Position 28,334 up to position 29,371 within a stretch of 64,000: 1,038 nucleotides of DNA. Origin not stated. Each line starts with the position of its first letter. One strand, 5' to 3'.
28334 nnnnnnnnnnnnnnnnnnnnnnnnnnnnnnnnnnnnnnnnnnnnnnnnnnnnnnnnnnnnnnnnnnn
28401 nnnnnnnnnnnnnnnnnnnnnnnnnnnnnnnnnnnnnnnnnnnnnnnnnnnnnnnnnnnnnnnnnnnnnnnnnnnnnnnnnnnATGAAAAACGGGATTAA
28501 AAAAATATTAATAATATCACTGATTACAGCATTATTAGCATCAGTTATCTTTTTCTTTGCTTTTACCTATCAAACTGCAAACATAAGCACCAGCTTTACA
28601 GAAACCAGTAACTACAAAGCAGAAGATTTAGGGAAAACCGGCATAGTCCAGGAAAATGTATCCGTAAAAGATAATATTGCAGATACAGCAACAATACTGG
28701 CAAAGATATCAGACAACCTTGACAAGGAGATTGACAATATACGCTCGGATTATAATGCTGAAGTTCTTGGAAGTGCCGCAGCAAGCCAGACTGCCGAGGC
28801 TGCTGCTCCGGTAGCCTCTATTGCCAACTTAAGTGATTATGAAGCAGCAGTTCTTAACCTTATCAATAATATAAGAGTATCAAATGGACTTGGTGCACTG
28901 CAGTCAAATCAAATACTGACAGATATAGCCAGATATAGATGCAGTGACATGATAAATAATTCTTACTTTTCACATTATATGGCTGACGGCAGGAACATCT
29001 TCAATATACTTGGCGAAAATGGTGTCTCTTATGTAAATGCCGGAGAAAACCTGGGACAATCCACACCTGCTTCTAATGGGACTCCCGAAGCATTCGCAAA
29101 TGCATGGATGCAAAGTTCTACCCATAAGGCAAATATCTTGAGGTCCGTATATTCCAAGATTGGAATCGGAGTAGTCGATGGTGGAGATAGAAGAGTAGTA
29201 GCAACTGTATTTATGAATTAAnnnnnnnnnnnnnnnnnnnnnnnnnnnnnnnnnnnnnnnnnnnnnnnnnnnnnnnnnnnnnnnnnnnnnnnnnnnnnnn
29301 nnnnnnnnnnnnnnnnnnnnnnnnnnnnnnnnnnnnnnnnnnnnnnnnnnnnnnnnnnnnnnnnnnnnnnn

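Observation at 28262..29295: CAP/YkwD-domain secreted protein inserted antisense into the tad locus behind a riboswitch-like leader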

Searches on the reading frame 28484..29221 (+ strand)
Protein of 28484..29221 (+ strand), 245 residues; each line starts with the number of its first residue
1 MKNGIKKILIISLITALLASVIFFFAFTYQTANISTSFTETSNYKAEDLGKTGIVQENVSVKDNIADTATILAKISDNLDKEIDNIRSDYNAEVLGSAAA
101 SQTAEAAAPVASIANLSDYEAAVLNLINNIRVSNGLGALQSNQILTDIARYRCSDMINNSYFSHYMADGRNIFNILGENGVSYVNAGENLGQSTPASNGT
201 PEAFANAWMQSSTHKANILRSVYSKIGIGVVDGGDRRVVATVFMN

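Call 8: search_protein_families(library=pfam, proteins=[window:28484-29221:+], max_evalue=0.01)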
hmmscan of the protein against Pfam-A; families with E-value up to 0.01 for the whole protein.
window:28484-29221:+ (245 aa): 1 family
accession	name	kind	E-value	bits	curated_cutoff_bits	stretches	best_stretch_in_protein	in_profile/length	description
PF00188.32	CAP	-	1.6e-15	58.4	21.1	1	124-239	1-111/117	Cysteine-rich secretory protein family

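Call 10: find_related_loci(query=window:28484-29221:+, collection=genome_contigs, flank=6000)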
Query window:28484-29221:+ (245 aa) in genome_contigs; peptide patterns used: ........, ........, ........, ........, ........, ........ (x = any residue, [..] = any of these).
112 stretches matched a pattern; 13 encode a relative of the query (tblastn E <= 1e-3); 13 distinct loci.
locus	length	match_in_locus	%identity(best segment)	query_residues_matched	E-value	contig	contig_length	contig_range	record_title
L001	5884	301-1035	93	1-245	4e-143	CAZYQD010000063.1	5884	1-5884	MAG TPA_asm: uncultured Actinomycetota bacterium isolate binchicken_co283_241 genome assembly, contig: NODE_9785_length_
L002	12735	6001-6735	84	1-245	1e-129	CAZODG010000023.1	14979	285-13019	MAG TPA_asm: uncultured Actinomycetota bacterium isolate SRP178699_co1_615 genome assembly, contig: NODE_5154_length_149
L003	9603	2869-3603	78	1-245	1e-129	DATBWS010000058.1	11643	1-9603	MAG TPA_asm: Candidatus Hydromicrobium sp. isolate SMAG_U7547 k141_1409079, whole genome shotgun sequence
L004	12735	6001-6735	84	1-245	1e-121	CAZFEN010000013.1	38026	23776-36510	MAG TPA_asm: uncultured Actinomycetota bacterium isolate binchicken_co228_482 genome assembly, contig: NODE_1250_length_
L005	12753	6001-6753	71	1-245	2e-102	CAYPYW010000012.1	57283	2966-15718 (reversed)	MAG TPA_asm: uncultured Actinomycetota bacterium isolate binchicken_co178_258 genome assembly, contig: NODE_982_length_5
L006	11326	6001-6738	68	1-245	6e-102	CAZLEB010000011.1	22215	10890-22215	MAG TPA_asm: uncultured Actinomycetota bacterium isolate binchicken_co364_35 genome assembly, contig: NODE_2119_length_2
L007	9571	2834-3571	61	1-245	1e-96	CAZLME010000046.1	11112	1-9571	MAG TPA_asm: uncultured Actinomycetota bacterium isolate binchicken_co89_497 genome assembly, contig: NODE_11764_length_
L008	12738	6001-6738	59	1-245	3e-94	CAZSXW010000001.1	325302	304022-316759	MAG TPA_asm: uncultured Actinomycetota bacterium isolate binchicken_co294_128 genome assembly, contig: NODE_30_length_32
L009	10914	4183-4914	65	1-245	2e-93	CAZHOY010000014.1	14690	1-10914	MAG TPA_asm: uncultured Actinomycetota bacterium isolate binchicken_co100_41 genome assembly, contig: NODE_6489_length_1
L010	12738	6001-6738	63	1-245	2e-88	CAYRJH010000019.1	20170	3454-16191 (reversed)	MAG TPA_asm: uncultured Actinomycetota bacterium isolate binchicken_co364_692 genome assembly, contig: NODE_2671_length_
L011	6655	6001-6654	61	1-218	2e-81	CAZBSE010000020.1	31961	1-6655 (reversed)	MAG TPA_asm: uncultured Actinomycetota bacterium isolate SRP214966_co2_488 genome assembly, contig: NODE_1665_length_319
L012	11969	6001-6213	85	175-245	9e-28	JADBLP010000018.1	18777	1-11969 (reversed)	MAG: Actinomycetota bacterium isolate Bin4_14.8m NODE_153_length_18777_cov_14.221023, whole genome shotgun sequence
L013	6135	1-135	87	201-245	8e-14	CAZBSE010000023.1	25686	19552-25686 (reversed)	MAG TPA_asm: uncultured Actinomycetota bacterium isolate SRP214966_co2_488 genome assembly, contig: NODE_2422_length_256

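Call 11: find_homologous_proteins(query=window:28484-29221:+, max_evalue=0.00001)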
Query window:28484-29221:+ (245 aa): 1254 proteins with E <= 0.00001 among 4115 candidates; the best 120 are listed.
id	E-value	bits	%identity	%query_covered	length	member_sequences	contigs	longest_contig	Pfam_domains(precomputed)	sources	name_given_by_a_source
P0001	1.5e-138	478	93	100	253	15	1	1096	PF00188.33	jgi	jgi:uncharacterized protein YkwD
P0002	5.9e-134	463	90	100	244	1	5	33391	PF00188.33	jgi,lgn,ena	-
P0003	1.2e-125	435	84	100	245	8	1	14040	PF00188.33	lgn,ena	-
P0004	5.2e-124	430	83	100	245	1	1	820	PF00188.33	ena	-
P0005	3.5e-117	408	78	100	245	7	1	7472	PF00188.33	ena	-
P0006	5.3e-105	368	72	100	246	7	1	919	PF00188.33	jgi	-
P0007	3.3e-104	365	71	100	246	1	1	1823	PF00188.33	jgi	jgi:uncharacterized protein YkwD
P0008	5.3e-104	365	72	100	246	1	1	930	PF00188.33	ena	-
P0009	8.7e-104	364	72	96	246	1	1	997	PF00188.33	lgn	-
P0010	1.5e-103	363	71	100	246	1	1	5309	PF00188.33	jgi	-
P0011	2.5e-103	362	72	96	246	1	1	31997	PF00188.33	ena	-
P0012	3.5e-103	362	71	100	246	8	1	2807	PF00188.33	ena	-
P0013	7.0e-103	361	72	100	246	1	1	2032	PF00188.33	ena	-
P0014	1.6e-102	360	72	96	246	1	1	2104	PF00188.33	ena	-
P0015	1.7e-102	360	70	100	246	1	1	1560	PF00188.33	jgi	-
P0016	1.8e-102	360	71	100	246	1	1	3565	PF00188.33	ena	-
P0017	1.8e-102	360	72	96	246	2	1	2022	PF00188.33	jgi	-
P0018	1.9e-102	360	71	96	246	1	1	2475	PF00188.33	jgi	-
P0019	2.5e-102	359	70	100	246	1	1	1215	PF00188.33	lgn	-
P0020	3.2e-102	359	70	100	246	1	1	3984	PF00188.33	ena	-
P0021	5.6e-102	358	70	100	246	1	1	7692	PF00188.33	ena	-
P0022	2.5e-101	356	70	100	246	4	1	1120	PF00188.33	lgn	-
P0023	2.9e-101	356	70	100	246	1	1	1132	PF00188.33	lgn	-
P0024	8.0e-101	354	70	100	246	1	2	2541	PF00188.33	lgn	-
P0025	8.5e-101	354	73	91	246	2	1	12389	PF00188.33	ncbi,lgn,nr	ncbi:CAP domain-containing protein [Candidatus Atribacteria bacterium 1244-E10-H5-B2]|nr:MAG: CAP do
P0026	9.4e-101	354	70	100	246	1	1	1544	PF00188.33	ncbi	ncbi:MAG: CAP domain-containing protein [Candidatus Hydromicrobium sp.]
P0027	1.0e-100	354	70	96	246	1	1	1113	PF00188.33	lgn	-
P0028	1.1e-100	354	70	100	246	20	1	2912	PF00188.33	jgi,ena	-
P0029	1.1e-100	354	70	100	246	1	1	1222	PF00188.33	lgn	-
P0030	2.0e-100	353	71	100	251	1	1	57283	PF00188.33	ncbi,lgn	-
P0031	2.0e-100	353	70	100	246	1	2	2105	PF00188.33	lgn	-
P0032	1.8e-99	350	69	100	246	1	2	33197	PF00188.33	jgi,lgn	-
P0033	5.2e-99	348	70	93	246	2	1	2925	PF00188.33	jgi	-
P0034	5.9e-99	348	68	100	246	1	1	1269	PF00188.33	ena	-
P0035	8.6e-99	348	70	100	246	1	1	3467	PF00188.33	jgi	-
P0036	1.6e-98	347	70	93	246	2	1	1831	PF00188.33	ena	-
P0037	1.7e-98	347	68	100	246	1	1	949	PF00188.33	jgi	-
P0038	3.2e-98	346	68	100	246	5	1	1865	PF00188.33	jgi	jgi:uncharacterized protein YkwD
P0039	2.3e-92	327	65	100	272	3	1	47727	PF00188.33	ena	-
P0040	8.7e-92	325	66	94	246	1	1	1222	PF00188.33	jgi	jgi:uncharacterized protein YkwD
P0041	2.2e-90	320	65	100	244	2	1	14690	PF00188.33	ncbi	-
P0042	6.2e-89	315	64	93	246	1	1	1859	PF00188.33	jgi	jgi:uncharacterized protein YkwD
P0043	1.6e-88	314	63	100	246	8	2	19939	PF00188.33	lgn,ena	-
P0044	2.8e-88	313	64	100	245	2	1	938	PF00188.33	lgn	-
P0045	7.3e-88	312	64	98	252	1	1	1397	PF00188.33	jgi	jgi:uncharacterized protein YkwD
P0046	1.7e-87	311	65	93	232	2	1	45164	PF00188.33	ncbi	-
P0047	2.1e-87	310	62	96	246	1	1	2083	PF00188.33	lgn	-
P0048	2.0e-86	307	62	100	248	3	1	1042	PF00188.33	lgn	-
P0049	2.5e-86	307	62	100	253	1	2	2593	PF00188.33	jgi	jgi:uncharacterized protein YkwD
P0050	1.4e-85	305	64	89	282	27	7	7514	PF00188.33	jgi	-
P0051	5.4e-85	303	61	100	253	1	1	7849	PF00188.33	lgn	-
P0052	1.1e-84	302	61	100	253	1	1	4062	PF00188.33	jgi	jgi:uncharacterized protein YkwD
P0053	1.9e-84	301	60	100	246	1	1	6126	PF00188.33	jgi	jgi:uncharacterized protein YkwD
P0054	2.6e-84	300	61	100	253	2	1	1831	PF00188.33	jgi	jgi:uncharacterized protein YkwD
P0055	7.7e-84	299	60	100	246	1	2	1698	PF00188.33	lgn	-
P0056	1.0e-83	298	61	100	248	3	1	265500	PF00188.33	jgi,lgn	-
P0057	4.9e-83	296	59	100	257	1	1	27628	PF00188.33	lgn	-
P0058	5.1e-83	296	59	100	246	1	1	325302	PF00188.33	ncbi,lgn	-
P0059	5.3e-83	296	59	100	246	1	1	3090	PF00188.33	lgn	-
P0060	6.5e-83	296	59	100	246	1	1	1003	PF00188.33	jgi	jgi:uncharacterized protein YkwD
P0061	9.5e-83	295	59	100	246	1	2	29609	PF00188.33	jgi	jgi:uncharacterized protein YkwD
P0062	9.8e-83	295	59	100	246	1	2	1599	PF00188.33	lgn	-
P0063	1.1e-82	295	60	96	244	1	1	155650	PF00188.33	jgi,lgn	-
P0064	1.1e-82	295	59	100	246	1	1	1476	PF00188.33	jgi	jgi:uncharacterized protein YkwD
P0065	2.1e-82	294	60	94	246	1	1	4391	PF00188.33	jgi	jgi:uncharacterized protein YkwD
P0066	1.9e-81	291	61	93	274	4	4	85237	PF00188.33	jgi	jgi:uncharacterized protein YkwD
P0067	5.6e-81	289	61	95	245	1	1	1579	PF00188.33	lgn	-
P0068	1.4e-79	285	56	100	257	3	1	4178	PF00188.33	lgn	-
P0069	1.1e-78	282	57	100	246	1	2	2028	PF00188.33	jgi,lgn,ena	-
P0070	1.7e-78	281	57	100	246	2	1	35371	PF00188.33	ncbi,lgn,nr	ncbi:MAG: CAP domain-containing protein [Actinomycetota bacterium]|nr:CAP domain-containing protein 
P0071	2.8e-76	274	58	100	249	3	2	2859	PF00188.33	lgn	-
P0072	7.5e-76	273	55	100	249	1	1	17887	PF00188.33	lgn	-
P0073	7.3e-71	256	53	100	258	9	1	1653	PF00188.33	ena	-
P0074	1.3e-70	256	55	100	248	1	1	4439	PF00188.33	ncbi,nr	ncbi:MAG: CAP domain-containing protein [Actinomycetota bacterium]|nr:CAP domain-containing protein 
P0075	8.9e-70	253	52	100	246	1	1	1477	PF00188.33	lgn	-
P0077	8.2e-63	230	82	54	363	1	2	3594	PF00188.33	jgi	-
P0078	4.5e-61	224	49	100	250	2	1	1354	PF00188.33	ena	-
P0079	2.8e-59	219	56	76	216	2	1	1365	PF00188.33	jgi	-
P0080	3.8e-53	198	68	58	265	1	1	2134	PF00188.33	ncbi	-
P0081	5.7e-53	198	46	100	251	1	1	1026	PF00188.33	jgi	-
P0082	1.8e-52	196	45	98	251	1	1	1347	PF00188.33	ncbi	-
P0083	4.0e-52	195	45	98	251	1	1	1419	PF00188.33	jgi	-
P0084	5.3e-52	195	46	100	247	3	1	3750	PF00188.33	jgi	-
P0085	2.7e-51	192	46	96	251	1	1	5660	PF00188.33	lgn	-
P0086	1.8e-50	190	45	98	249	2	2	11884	PF00188.33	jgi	-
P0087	2.5e-50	189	52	76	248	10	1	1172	PF00188.33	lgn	-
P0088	4.2e-50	189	45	100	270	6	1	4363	PF00188.33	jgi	-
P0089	5.8e-50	188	62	62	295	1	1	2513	PF00188.33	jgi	-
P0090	6.3e-50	188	47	95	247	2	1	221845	PF00188.33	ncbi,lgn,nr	ncbi:MAG: CAP domain-containing protein [Actinomycetia bacterium]|nr:CAP domain-containing protein [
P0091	6.3e-50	188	44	90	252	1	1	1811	PF00188.33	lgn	-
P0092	6.3e-50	188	61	62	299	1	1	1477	PF00188.33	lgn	-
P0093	6.9e-50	188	45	100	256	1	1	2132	PF00188.33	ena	-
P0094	6.9e-50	188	44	100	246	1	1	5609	PF00188.33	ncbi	ncbi:MAG: CAP domain-containing protein [Actinomycetota bacterium]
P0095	9.8e-49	184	41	98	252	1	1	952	PF00188.33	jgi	jgi:uncharacterized protein YkwD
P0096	1.6e-48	183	43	98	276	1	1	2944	PF00188.33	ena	-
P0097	1.1e-47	181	42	91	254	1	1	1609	PF00188.33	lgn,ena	-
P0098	1.4e-47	180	59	63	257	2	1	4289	PF00188.33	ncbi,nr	ncbi:MAG: hypothetical protein H8E13_20940 [Actinobacteria bacterium]|nr:hypothetical protein [Actin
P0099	1.8e-47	180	40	89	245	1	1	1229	PF00188.33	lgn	-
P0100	1.8e-47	180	65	56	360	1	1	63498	PF00188.33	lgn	-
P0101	2.0e-47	180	43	99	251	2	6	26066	PF00188.33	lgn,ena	-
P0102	2.4e-47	180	41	100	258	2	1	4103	PF00188.33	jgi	-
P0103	2.5e-47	179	52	72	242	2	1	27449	PF00188.33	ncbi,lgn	ncbi:MAG: CAP domain-containing protein [Candidatus Humimicrobiaceae bacterium]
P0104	2.9e-47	179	43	98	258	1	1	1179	PF00188.33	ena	-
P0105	3.2e-47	179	60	63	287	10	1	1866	PF00188.33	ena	-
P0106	3.6e-47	179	65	55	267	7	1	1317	PF00188.33,PF13946.12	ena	-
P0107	9.3e-47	178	59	60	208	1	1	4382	PF00188.33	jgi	jgi:uncharacterized protein YkwD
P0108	1.3e-46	177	41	100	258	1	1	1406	PF00188.33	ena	-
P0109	1.3e-46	177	58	56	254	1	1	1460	PF00188.33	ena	-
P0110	1.3e-46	177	43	98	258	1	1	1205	PF00188.33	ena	-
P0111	1.4e-46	177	43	100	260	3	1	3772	PF00188.33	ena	-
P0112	1.8e-46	177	44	100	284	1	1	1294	PF00188.33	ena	-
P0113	2.2e-46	176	42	96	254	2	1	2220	PF00188.33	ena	-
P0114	2.7e-46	176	64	54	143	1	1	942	PF00188.33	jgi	-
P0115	4.2e-46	175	54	71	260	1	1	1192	PF00188.33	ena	-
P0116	4.2e-46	175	58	63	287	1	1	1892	PF00188.33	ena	-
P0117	4.6e-46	175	43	89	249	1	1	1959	PF00188.33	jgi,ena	-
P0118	5.7e-46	175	56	55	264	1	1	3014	PF00188.33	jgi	jgi:uncharacterized protein YkwD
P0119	7.2e-46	175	58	62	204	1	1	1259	PF00188.33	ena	-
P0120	9.5e-46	174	64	53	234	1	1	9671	PF00188.33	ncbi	-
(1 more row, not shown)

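Call 26: find_encoding_contigs(protein=P0090, flank=6000, max_places=2)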
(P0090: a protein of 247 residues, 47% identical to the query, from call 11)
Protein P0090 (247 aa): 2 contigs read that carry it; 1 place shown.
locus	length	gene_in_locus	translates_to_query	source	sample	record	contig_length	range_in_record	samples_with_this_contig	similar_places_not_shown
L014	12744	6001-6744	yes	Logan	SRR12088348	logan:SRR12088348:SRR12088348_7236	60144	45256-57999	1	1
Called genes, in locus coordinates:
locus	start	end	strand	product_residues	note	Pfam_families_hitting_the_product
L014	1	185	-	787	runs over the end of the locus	PF02190:LON_substr_bdg, PF00004:AAA, PF07728:AAA_5, PF22667:Lon_lid, PF05362:Lon_C, PF13541:ChlI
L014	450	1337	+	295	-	PF01937:ARMT1-like_dom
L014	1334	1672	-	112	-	PF06262:Zincin_1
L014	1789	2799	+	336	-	PF01087:GalP_UDP_transf, PF16268:DUF4921 (faint), PF16285:DUF4931_N, PF02744:GalP_UDP_tr_C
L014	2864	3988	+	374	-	PF02163:Peptidase_M50, PF00571:CBS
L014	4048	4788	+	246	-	PF27246:MJ1433_N, PF27232:MJ1433_C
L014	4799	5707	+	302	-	PF01758:SBF (weak)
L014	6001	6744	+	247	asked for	PF00188:CAP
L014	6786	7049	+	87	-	-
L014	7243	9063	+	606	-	-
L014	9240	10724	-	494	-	PF02310:B12-binding, PF04055:Radical_SAM, PF13282:DUF4070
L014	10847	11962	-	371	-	PF00248:Aldo_ket_red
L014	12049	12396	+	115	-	PF02635:DsrE (weak)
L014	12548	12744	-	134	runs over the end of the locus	PF13596:PAS_10, PF08448:PAS_4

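Call 27: find_encoding_contigs(protein=P0101, flank=6000, max_places=2)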
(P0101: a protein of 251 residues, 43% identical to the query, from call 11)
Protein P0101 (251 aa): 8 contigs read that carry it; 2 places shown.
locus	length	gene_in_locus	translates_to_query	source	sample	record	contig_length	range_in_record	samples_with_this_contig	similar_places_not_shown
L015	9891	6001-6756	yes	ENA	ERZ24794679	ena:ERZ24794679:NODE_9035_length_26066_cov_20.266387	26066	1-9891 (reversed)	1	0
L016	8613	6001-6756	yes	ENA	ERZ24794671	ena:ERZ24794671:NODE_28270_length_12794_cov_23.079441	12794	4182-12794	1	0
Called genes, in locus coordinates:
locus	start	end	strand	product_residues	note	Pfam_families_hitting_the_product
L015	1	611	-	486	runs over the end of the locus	PF02934:GatB_N, PF02637:GatB_Yqey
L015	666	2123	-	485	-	PF01425:Amidase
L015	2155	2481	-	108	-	PF02686:GatC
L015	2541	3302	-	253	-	PF02517:Rce1-like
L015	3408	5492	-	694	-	PF14520:HHH_5 (faint), PF22745:Nlig-Ia, PF01653:DNA_ligase_aden, PF03120:OB_DNA_ligase, PF03119:DNA_ligase_ZBD, PF12826:HHH_2, PF00533:BRCT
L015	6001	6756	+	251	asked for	PF00188:CAP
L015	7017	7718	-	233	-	PF13487:HD_5, PF01966:HD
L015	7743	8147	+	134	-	-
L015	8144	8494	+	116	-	PF05717:TnpB_IS66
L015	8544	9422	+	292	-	PF14236:DruA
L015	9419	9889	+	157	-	?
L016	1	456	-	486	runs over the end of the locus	PF02934:GatB_N, PF02637:GatB_Yqey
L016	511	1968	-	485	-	PF01425:Amidase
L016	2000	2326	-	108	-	PF02686:GatC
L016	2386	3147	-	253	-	PF02517:Rce1-like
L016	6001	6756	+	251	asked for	PF00188:CAP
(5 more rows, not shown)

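Call 28: find_encoding_contigs(protein=P0103, flank=6000, max_places=2)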
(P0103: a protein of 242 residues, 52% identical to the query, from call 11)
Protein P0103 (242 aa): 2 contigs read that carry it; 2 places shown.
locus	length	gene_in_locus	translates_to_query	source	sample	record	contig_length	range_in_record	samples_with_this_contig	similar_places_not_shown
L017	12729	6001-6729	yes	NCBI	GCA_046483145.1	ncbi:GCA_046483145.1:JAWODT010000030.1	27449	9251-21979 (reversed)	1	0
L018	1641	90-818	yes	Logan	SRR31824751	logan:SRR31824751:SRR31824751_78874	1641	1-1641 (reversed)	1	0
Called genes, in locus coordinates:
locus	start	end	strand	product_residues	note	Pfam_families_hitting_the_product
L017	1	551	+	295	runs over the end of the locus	PF01937:ARMT1-like_dom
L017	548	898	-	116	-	PF06262:Zincin_1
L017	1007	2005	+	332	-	PF01087:GalP_UDP_transf, PF16268:DUF4921, PF16285:DUF4931_N, PF11969:DcpS_C (faint), PF02744:GalP_UDP_tr_C, PF01230:HIT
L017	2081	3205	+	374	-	PF02163:Peptidase_M50, PF00571:CBS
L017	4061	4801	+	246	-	PF27246:MJ1433_N, PF27232:MJ1433_C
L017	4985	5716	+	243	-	PF01758:SBF (weak)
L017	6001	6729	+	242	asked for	PF00188:CAP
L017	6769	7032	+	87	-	-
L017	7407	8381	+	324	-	PF00515:TPR_1 (faint), PF07719:TPR_2 (faint), PF13174:TPR_6 (faint), PF13181:TPR_8 (faint), PF13374:TPR_10 (faint), PF13414:TPR_11 (faint), PF13424:TPR_12 (faint), PF13431:TPR_17 (faint), +3 more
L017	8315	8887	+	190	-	PF12895:ANAPC3, PF13432:TPR_16 (weak), PF14559:TPR_19 (weak), PF00515:TPR_1, PF07719:TPR_2 (weak), PF13181:TPR_8, PF13424:TPR_12 (weak), PF12895:ANAPC3, +11 more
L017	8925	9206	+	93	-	-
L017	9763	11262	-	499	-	PF02310:B12-binding, PF04055:Radical_SAM, PF13282:DUF4070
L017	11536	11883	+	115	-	PF02635:DsrE (weak)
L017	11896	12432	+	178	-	PF20122:DUF6512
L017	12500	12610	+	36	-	PF01741:MscL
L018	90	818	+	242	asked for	PF00188:CAP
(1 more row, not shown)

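Call 29: find_encoding_contigs(protein=P0100, flank=6000, max_places=2)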
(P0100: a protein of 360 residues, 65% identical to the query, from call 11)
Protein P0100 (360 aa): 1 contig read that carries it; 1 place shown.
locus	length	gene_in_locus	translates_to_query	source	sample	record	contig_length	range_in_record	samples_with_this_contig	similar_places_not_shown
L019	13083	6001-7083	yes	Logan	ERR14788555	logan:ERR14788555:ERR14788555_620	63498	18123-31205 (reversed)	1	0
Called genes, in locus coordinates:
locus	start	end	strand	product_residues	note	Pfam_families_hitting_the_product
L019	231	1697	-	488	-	PF01425:Amidase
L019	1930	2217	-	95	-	PF02686:GatC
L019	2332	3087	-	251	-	PF02517:Rce1-like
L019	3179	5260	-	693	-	PF14520:HHH_5 (faint), PF22745:Nlig-Ia, PF01653:DNA_ligase_aden, PF03120:OB_DNA_ligase, PF03119:DNA_ligase_ZBD, PF12826:HHH_2, PF00533:BRCT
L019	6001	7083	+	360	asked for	PF00188:CAP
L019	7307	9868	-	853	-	PF17210:SdrD_B (faint), PF17802:SpaA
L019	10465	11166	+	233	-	PF04203:Sortase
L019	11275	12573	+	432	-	PF13506:Glyco_transf_21, PF00535:Glycos_transf_2, PF10111:Glyco_tranf_2_2, PF13641:Glyco_tranf_2_3, PF01644:Chitin_synth_1 (faint), PF03142:Chitin_synth_2, PF13632:Glyco_trans_2_3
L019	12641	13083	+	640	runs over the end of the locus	PF18551:TackOD1, PF00990:GGDEF (weak)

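Call 54: search_solved_structures(query=window:28484-29221:+, max_evalue=0.001)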
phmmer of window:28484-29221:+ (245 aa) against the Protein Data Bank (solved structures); distinct sequences matched with E-value up to 0.001: 2.
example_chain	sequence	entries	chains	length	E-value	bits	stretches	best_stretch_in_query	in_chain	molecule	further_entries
4ifa_A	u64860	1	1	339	2.9e-07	33.8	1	123-232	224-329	Extracellular protein containing a SCP domain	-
6v8i_BJ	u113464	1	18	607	0.00037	23.6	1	60-143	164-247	Fiber Lower, gp62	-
